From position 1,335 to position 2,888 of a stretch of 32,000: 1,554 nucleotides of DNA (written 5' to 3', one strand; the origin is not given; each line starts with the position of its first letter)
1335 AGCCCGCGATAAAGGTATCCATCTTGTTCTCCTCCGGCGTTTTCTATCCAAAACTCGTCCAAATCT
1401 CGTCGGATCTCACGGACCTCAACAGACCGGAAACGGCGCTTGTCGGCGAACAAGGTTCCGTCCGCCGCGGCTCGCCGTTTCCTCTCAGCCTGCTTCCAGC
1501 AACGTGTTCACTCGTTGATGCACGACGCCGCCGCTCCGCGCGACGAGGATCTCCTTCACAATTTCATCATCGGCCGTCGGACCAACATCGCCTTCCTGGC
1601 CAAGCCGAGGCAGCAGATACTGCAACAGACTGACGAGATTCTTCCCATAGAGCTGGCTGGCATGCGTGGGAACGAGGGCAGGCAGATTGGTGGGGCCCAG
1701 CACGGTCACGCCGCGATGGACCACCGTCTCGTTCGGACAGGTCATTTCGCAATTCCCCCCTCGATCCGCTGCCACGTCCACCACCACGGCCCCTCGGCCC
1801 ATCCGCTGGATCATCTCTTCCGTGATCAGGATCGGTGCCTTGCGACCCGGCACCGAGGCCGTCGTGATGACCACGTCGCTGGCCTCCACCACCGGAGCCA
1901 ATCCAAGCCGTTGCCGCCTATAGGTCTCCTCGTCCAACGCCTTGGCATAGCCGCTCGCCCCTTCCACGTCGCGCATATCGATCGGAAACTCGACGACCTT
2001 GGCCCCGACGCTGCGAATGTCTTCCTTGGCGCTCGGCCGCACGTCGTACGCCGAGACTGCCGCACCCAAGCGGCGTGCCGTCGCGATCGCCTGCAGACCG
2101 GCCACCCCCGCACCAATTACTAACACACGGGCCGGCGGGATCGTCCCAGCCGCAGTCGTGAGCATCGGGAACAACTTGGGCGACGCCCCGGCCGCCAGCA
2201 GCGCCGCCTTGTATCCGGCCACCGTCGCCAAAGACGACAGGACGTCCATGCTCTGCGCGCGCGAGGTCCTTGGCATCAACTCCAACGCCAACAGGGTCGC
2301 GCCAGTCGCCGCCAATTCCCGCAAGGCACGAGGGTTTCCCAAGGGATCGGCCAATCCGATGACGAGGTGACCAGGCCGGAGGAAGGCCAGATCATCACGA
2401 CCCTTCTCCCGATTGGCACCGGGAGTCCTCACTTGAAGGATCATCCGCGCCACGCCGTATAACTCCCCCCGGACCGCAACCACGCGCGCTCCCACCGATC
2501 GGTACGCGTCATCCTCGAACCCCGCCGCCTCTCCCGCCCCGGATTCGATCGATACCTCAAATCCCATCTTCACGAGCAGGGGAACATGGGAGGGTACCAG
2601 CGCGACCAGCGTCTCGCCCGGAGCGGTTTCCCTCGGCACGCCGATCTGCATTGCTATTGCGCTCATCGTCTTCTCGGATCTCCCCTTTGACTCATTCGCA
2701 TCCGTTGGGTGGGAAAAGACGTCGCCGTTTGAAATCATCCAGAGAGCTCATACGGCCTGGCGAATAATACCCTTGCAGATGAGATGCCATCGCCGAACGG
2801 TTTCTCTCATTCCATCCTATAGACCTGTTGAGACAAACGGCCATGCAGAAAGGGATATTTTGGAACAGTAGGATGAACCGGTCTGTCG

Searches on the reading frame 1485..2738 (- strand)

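Call 22: search_protein_families(library=pfam, proteins=[window:1485-2738:-], max_evalue=0.001)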
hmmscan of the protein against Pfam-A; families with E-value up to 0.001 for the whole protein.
window:1485-2738:- (417 aa): 4 families
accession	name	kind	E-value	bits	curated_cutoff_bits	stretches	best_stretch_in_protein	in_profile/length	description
PF01262.27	AlaDh_PNT_C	-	1.4e-61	208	23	1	178-408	1-214/214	Alanine dehydrogenase/PNT, C-terminal domain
PF05222.21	AlaDh_PNT_N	-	3e-37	128.3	30.4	1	33-174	1-136/136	Alanine dehydrogenase/PNT, N-terminal domain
PF02826.25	2-Hacid_dh_C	-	4.2e-06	26.7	25.1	0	203-251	37-85/178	D-isomer specific 2-hydroxyacid dehydrogenase, NAD binding domain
PF07992.20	Pyr_redox_2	-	0.00038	20.4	26.1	0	204-232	2-30/291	Pyridine nucleotide-disulphide oxidoreductase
